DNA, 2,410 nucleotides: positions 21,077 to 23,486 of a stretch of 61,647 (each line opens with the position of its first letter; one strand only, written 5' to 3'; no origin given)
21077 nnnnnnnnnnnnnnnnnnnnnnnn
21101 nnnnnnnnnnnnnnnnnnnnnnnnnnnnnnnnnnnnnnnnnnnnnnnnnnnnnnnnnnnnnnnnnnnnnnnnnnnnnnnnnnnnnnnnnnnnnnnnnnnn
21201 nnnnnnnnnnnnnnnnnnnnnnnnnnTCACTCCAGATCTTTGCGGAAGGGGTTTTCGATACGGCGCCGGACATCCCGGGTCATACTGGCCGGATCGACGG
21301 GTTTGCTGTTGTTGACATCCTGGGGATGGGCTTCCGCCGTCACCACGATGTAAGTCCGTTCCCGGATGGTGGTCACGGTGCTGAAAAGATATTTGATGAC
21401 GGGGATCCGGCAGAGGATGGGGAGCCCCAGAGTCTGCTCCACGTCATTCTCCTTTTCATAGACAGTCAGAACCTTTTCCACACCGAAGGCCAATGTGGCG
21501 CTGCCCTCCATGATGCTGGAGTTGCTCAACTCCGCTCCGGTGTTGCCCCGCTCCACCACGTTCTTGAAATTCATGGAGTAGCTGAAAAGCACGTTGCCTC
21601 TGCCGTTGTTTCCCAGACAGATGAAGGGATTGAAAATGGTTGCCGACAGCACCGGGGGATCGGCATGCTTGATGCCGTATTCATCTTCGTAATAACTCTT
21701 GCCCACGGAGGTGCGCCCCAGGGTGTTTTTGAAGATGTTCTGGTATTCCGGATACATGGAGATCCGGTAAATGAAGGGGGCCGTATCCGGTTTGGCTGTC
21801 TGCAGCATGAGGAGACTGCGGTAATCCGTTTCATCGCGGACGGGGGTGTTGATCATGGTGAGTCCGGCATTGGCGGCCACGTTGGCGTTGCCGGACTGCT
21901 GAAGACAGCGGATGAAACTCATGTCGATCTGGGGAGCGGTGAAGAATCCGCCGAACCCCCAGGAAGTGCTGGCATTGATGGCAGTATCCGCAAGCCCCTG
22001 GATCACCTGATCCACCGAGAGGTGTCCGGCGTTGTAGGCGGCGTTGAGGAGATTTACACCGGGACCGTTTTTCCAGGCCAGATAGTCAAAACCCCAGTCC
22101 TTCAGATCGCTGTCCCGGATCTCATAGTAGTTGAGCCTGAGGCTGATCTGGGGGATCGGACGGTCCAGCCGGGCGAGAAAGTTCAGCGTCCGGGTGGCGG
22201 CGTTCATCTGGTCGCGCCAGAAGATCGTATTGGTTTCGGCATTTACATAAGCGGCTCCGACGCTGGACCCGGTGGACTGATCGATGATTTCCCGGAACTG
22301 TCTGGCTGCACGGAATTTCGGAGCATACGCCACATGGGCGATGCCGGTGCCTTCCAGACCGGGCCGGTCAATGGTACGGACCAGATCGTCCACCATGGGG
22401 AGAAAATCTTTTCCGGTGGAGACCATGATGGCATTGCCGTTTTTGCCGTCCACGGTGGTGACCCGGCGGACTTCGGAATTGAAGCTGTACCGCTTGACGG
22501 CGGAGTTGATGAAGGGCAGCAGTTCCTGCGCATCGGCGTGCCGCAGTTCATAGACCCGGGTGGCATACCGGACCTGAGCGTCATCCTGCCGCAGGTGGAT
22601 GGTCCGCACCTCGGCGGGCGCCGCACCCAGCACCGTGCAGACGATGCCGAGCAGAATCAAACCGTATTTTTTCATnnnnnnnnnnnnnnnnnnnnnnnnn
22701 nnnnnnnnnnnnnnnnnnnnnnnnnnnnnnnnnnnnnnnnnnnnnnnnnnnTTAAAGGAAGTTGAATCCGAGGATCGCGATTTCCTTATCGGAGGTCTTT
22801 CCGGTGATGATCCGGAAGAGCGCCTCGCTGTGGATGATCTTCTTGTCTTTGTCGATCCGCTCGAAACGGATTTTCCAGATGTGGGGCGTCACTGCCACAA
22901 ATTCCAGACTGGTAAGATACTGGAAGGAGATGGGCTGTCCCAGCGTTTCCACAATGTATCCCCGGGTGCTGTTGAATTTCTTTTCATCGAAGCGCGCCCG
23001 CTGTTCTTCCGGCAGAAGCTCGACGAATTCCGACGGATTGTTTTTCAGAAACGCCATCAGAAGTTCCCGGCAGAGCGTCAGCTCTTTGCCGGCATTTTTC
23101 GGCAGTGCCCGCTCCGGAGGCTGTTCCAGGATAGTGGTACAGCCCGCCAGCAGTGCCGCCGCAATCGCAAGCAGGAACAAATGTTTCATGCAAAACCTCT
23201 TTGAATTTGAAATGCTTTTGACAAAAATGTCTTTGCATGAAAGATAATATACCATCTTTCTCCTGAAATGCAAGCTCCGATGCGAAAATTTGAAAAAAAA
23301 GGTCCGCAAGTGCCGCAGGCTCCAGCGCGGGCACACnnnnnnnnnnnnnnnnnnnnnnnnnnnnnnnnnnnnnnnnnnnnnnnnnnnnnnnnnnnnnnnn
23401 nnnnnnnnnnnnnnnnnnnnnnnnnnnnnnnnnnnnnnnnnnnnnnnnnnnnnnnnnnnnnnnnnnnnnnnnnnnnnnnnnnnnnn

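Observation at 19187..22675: Two tandem, translationally close secretin paralogues, one lipidated and one not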

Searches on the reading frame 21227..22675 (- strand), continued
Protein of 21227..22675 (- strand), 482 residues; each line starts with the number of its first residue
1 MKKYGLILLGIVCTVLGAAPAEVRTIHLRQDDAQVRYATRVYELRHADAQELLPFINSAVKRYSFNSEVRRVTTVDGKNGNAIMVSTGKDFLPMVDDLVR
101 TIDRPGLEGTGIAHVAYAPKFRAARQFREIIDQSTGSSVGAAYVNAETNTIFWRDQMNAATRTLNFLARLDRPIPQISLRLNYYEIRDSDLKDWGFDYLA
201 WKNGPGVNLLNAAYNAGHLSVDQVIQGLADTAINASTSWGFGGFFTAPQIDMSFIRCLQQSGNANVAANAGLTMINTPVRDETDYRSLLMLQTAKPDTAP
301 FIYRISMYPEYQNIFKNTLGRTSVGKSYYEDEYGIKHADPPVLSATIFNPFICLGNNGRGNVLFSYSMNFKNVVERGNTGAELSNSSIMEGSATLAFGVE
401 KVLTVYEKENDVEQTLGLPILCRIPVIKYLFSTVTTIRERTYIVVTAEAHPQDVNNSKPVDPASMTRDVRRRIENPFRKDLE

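Call 34: fold_search(model_id=the predicted structure, library=pdb)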
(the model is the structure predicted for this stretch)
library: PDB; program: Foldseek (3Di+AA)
matches with E <= 10: 516; with E <= 0.001: 40
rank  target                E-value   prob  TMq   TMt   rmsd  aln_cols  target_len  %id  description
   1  8co1_A1               6.0e-13  1.00  0.24  0.20  21.4       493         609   10  Type II Secretion System (released 2024-04-10)
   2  5wq9_A                8.4e-12  1.00  0.26  0.25  16.5       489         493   11  CryoEM structure of type II secretion system secretin GspD G453A mutant in Vibrio cholerae (released 2016-12-28)
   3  6i1x_A                9.9e-12  1.00  0.23  0.23  17.7       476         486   13  Aeromonas hydrophila ExeD (released 2019-04-10)
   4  5wq7_A                1.1e-11  1.00  0.26  0.27  24.9       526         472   10  CryoEM structure of type II secretion system secretin GspD in E.coli K12 (released 2016-12-28)
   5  5zdh_A                1.5e-11  1.00  0.26  0.26  15.4       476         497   11  CryoEM structure of ETEC Pilotin-Secretin AspS-GspD complex (released 2018-04-18)
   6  6hcg_A                1.7e-11  1.00  0.25  0.22  17.0       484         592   11  Klebsiella pneumoniae type II secretion system outer membrane complex. PulD, PulS and PulC HR domain. (released 2019-11-27)
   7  5wq8_A                3.0e-11  1.00  0.25  0.24  16.6       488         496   12  CryoEM structure of type II secretion system secretin GspD in Vibrio cholerae (released 2016-12-28)
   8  6i1y_A                1.9e-10  1.00  0.24  0.23  21.4       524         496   12  Vibrio vulnificus EpsD (released 2019-04-10)
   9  6q14_B                5.8e-10  1.00  0.23  0.23  22.3       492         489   11  Structure of the Salmonella SPI-1 injectisome NC-base (released 2019-10-23)
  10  6q14_A                6.9e-10  1.00  0.23  0.23  22.4       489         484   11  Structure of the Salmonella SPI-1 injectisome NC-base (released 2019-10-23)
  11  7ah9_5N               1.1e-09  1.00  0.25  0.25  21.0       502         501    9  Substrate-engaged type 3 secretion system needle complex from Salmonella enterica typhimurium - SpaR state 1 (released 2021-03-17)
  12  5wln_A                1.9e-09  1.00  0.24  0.29  18.6       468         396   10  Cryo-EM structure of the T2SS secretin XcpQ from Pseudomonas aeruginosa (released 2017-10-25)
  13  6dv3_A                3.6e-09  1.00  0.27  0.26  20.1       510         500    9  Structure of the Salmonella SPI-1 type III secretion injectisome secretin InvG in the open gate state (released 2018-10-03)
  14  5tcr_A                4.0e-09  1.00  0.22  0.23  21.9       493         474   10  Atomic model of the Salmonella SPI-1 type III secretion injectisome basal body proteins InvG, PrgH, and PrgK (released 2016-12-21)
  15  7ah9_5G               4.2e-09  1.00  0.24  0.23  20.9       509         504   10  Substrate-engaged type 3 secretion system needle complex from Salmonella enterica typhimurium - SpaR state 1 (released 2021-03-17)
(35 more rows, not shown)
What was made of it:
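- On Bacterial secretin superfamily (Pfam PF00263 Secretin plus PF03958 Secretin_N): For A, all 40 hits with E <= 1e-3 are secretins, with a best E of 6e-13 over about 490 columns (call 34).
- Checked: All 40 hits with E <= 1e-3 are secretins (call 34).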

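Call 53: search_protein_representatives(alignment_id=A1)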
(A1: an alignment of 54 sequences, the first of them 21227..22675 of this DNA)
Query: 54 sequences, 519 profile positions. Proteins with E-value up to 0.001 (for the whole library): 537; up to 1e-10: 260; up to 1e-30: 59. The best 150 are listed.
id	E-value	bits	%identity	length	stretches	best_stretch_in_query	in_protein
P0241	5.6e-240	813.8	-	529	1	15-512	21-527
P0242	1.2e-204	697.2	-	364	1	154-510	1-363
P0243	1.7e-171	587.8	-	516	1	1-511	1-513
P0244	5.4e-147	507.0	-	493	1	10-491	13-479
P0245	4.2e-125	434.8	-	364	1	2-258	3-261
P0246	7.7e-108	377.8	-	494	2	18-292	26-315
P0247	1.3e-105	370.4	-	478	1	9-486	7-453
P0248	2.5e-104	366.2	-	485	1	19-484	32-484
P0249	6.4e-104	364.9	-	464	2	7-291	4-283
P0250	7.3e-104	364.7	-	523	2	9-287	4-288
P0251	1.2e-103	364.0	-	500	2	6-289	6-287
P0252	4.4e-103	362.1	-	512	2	28-289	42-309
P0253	2.5e-102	359.6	-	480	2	7-294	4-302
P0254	3.6e-98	345.9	-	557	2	26-311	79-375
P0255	6.4e-98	345.1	-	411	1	11-291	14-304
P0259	8.7e-91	321.6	-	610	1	25-507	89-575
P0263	4.1e-81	289.6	-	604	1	24-505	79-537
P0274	4.0e-64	233.6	-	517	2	25-287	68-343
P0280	2.8e-56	207.7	-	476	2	9-288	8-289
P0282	1.2e-51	192.4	-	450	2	14-293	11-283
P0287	3.0e-47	177.9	-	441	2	10-287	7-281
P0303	3.1e-29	118.4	-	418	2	9-228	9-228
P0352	5.8e-19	84.6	-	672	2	25-227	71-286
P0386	1.6e-15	73.2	-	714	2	30-288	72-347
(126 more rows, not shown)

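Call 58: find_homologous_proteins(query=P0282)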
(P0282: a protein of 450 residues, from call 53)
Query P0282 (450 aa): 22 proteins with E <= 0.001 among 5458 candidates.
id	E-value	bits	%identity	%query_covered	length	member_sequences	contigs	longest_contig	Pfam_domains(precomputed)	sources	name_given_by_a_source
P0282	9.0e-295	995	100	100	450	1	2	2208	PF00263.27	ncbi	-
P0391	9.8e-69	251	35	98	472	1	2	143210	PF00263.27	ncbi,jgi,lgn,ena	-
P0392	5.6e-64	235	34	97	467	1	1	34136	PF00263.27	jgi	-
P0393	2.6e-62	229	34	96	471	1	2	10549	PF00263.27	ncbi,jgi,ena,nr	ncbi:MAG TPA: hypothetical protein PK821_03930 [Victivallales bacterium]|nr:hypothetical protein [Vi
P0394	4.9e-59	219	33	94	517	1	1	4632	-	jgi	jgi:hypothetical protein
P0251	2.7e-57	213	32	94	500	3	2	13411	PF00263.27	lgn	-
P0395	1.1e-56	211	31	98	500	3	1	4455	PF03958.23,PF00263.27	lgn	-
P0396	1.6e-56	210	31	98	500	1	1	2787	PF03958.23,PF00263.27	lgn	-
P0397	3.0e-56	209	31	93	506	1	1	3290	PF00263.27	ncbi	-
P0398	3.7e-56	209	33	96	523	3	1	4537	PF00263.27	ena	-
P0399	4.6e-56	209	31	98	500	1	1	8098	PF03958.23,PF00263.27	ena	-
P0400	5.2e-56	209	31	98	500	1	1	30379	PF00263.27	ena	-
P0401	9.7e-56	208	31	98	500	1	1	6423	PF00263.27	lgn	-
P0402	3.3e-55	206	30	97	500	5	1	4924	PF00263.27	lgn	-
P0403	3.5e-55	206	32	95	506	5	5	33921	PF00263.27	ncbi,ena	-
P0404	4.6e-55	206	31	94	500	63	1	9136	PF00263.27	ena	-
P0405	1.5e-53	201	31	94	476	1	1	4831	PF00263.27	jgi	jgi:type II secretory pathway component GspD/PulD (secretin)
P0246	8.2e-53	198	32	94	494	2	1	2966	PF00263.27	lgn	-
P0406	1.3e-51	194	32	92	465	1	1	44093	PF00263.27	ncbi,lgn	-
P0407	6.8e-50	189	26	95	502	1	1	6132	PF03958.23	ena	-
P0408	2.2e-49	187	31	94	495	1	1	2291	PF00263.27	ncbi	-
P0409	2.1e-47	180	30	100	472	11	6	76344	PF00263.27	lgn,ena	-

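Call 59: find_encoding_contigs(protein=P0391, flank=10000, max_places=1)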
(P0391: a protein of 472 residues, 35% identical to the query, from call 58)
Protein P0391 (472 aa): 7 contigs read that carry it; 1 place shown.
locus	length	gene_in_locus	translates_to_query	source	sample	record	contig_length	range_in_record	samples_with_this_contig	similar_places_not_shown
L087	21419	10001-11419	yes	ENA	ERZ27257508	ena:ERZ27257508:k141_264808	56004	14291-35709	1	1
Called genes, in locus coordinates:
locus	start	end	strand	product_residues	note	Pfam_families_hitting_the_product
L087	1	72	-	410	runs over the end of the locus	PF00583:Acetyltransf_1, PF13673:Acetyltransf_10, PF13508:Acetyltransf_7, PF13489:Methyltransf_23, PF13847:Methyltransf_31, PF08241:Methyltransf_11, PF08242:Methyltransf_12, PF13649:Methyltransf_25, +2 more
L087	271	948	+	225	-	PF01209:Ubie_methyltran (weak), PF13489:Methyltransf_23, PF02353:CMAS (weak), PF13847:Methyltransf_31, PF08241:Methyltransf_11, PF08242:Methyltransf_12, PF13649:Methyltransf_25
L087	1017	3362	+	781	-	PF00664:ABC_membrane, PF02463:SMC_N (faint), PF00005:ABC_tran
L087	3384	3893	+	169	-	PF08909:DUF1854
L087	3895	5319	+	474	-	PF00144:Beta-lactamase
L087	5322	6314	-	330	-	PF01384:PHO4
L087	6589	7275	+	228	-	PF00072:Response_reg, PF23198:PDE8A_N (weak), PF00486:Trans_reg_C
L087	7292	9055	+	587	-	PF00672:HAMP, PF00989:PAS (weak), PF08448:PAS_4, PF12860:PAS_7 (weak), PF00512:HisKA, PF02518:HATPase_c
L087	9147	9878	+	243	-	PF00149:Metallophos, PF12850:Metallophos_2 (weak)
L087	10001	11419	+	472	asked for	PF00263:Secretin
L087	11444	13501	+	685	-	PF03958:Secretin_N (faint), PF00263:Secretin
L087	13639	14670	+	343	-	PF12849:PBP_like_2, PF01547:SBP_bac_1, PF12727:PBP_like (faint)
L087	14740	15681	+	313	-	-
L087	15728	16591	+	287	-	PF00528:BPD_transp_1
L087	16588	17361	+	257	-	PF02463:SMC_N (weak), PF00005:ABC_tran, PF13304:AAA_21 (faint)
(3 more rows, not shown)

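Call 60: find_encoding_contigs(protein=P0409, flank=10000, max_places=1)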
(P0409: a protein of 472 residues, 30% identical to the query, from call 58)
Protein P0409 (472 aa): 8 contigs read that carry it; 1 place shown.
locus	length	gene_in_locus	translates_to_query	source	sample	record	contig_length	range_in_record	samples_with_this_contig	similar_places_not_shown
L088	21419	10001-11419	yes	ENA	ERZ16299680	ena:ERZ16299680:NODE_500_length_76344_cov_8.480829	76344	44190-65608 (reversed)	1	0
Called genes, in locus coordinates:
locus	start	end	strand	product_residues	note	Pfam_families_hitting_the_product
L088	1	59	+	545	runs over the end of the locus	PF00148:Oxidored_nitro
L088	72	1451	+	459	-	PF00148:Oxidored_nitro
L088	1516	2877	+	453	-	PF00148:Oxidored_nitro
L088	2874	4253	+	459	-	PF00148:Oxidored_nitro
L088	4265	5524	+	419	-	PF04055:Radical_SAM, PF02579:Nitro_FeMo-Co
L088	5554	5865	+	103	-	PF07845:DUF1636 (weak)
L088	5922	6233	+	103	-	-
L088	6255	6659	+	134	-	-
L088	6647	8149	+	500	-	PF00682:HMGL-like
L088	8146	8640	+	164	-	PF00583:Acetyltransf_1, PF13508:Acetyltransf_7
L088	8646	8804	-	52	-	-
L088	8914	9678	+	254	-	PF13531:SBP_bac_11, PF01547:SBP_bac_1, PF12974:Phosphonate-bd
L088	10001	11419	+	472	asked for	PF00263:Secretin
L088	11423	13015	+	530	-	PF00263:Secretin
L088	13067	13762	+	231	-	PF00528:BPD_transp_1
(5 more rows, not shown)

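Call 61: find_encoding_contigs(protein=P0406, flank=10000, max_places=1)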
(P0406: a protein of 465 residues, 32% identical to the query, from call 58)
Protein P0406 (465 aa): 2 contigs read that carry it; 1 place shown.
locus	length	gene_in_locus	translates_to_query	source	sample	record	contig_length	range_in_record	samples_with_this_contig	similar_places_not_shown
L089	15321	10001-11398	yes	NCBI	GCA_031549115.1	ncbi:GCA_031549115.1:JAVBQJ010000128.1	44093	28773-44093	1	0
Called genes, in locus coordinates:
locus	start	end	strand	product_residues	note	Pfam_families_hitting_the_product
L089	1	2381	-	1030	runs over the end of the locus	-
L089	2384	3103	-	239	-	PF24481:CT398_CC (weak), PF02591:Zn_ribbon_9 (weak)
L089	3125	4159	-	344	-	PF05496:RuvB_N, PF01078:Mg_chelatase (faint), PF00004:AAA, PF07728:AAA_5, PF17864:AAA_lid_4, PF05491:WHD_RuvB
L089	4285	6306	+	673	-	PF00456:Transketolase_N, PF02779:Transket_pyr, PF02780:Transketolase_C, PF22613:Transketolase_C_1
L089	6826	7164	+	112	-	PF00076:RRM_1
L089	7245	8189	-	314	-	PF02661:Fic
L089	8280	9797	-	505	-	PF08903:DUF1846, PF20921:DUF1846_C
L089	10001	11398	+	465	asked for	PF00263:Secretin (weak)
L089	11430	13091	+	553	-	PF00263:Secretin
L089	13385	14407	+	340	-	PF12849:PBP_like_2, PF01547:SBP_bac_1, PF12727:PBP_like (weak)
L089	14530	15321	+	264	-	?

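Call 70: list_cluster_members(proteins=[P0246, P0250, P0259, P0263, P0274, P0280, P0287, P0303, P0352, P0386])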
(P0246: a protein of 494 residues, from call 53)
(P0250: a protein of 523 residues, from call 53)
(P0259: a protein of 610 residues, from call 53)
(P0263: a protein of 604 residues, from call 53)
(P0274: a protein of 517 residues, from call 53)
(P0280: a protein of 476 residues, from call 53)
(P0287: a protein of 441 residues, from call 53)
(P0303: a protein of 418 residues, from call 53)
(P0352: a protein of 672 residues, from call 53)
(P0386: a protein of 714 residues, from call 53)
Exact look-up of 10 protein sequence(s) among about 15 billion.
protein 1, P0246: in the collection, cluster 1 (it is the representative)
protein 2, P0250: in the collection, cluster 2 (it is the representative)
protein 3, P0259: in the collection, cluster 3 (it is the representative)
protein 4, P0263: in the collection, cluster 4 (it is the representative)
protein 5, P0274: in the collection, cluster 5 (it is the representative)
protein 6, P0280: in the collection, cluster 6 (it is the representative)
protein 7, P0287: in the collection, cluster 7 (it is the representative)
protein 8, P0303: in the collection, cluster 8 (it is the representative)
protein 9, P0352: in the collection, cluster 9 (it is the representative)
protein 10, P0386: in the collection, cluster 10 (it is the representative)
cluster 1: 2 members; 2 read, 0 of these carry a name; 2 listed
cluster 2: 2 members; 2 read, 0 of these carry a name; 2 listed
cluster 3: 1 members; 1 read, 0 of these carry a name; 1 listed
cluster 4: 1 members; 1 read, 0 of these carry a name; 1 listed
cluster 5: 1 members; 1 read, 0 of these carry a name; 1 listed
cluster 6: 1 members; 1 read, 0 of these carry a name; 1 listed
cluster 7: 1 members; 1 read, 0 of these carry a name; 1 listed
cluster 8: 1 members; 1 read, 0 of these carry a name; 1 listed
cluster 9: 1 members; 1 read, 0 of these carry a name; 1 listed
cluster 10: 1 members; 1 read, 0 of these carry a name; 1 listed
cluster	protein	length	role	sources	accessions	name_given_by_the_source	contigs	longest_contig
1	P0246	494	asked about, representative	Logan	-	-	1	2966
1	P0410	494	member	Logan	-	-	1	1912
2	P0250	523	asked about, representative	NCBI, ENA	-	-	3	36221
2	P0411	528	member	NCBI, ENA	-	-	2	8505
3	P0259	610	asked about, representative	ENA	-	-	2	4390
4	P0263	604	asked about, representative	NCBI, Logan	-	-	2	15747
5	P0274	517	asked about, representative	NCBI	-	-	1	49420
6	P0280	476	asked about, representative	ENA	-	-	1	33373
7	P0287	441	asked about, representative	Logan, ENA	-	-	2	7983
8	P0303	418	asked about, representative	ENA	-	-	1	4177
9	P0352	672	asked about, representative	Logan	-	-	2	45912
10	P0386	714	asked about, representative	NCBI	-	-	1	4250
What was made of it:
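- Tried and rejected: list_cluster_members gave no organism names for distant family members (call 70), so the taxonomic reach beyond Lentisphaerota/Victivallales remains unknown.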

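Call 74: find_related_loci(query=A5, collection=metagenome_contigs, flank=6000)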
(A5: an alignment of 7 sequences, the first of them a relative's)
Query A5 (476 aa) in metagenome_contigs; peptide patterns used: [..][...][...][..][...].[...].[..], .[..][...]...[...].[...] (x = any residue, [..] = any of these).
600 stretches matched a pattern (row limit reached: there are more); 50 encode a relative of the query (tblastn E <= 1e-3); 50 distinct loci.
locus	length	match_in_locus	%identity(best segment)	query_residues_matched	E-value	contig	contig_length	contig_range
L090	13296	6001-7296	38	5-450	1e-95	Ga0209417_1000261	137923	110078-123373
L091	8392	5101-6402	37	10-450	8e-91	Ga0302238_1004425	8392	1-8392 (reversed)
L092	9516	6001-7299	35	19-458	6e-90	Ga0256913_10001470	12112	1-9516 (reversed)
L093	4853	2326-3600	36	27-458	2e-89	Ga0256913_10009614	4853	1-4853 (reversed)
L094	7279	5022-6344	36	27-458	4e-86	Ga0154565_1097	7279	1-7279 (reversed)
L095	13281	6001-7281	35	24-451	7e-80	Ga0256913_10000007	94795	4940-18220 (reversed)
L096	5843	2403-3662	35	26-450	9e-77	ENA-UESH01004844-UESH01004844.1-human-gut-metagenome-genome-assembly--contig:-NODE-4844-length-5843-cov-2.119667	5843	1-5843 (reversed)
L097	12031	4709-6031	34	4-451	7e-76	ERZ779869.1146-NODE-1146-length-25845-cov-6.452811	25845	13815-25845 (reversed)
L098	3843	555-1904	32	3-448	8e-74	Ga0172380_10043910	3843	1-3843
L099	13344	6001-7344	30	3-448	2e-73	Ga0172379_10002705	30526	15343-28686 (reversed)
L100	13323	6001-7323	31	3-450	1e-72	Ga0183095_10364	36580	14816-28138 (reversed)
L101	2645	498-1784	33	34-469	1e-72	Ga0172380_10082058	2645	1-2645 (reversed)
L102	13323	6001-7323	31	3-450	5e-71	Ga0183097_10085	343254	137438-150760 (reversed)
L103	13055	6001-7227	35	21-448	4e-84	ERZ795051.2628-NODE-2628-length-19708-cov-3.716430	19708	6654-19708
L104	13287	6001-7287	33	27-447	4e-68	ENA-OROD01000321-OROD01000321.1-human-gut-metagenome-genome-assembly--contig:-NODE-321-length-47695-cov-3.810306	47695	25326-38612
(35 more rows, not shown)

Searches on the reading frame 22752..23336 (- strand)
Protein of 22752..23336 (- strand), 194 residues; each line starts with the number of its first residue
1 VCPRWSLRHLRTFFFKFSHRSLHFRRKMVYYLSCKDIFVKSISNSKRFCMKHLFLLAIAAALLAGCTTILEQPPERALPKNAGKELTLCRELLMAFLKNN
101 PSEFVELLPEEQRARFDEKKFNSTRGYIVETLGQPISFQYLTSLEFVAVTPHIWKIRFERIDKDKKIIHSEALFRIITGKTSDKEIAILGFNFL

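Call 3: search_protein_families(library=pfam, proteins=[window:22752-23336:-], max_evalue=1)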
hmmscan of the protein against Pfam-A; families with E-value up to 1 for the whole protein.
window:22752-23336:- (194 aa): 1 family
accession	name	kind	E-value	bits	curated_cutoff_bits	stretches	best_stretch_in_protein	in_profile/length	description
PF08139.17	LPAM_1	-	0.035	15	20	1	50-66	1-17/18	Prokaryotic membrane lipoprotein lipid attachment site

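Call 4: search_protein_families(library=ncbifam, proteins=[window:22752-23336:-], max_evalue=1)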
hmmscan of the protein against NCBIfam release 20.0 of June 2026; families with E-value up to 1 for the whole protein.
window:22752-23336:- (194 aa): 1 family
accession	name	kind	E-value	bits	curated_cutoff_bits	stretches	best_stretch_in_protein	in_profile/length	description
NF047847.2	SS_mature_LptM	equivalog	0.28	11.3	27.7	1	50-66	1-20/31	LPS translocon maturation chaperone LptM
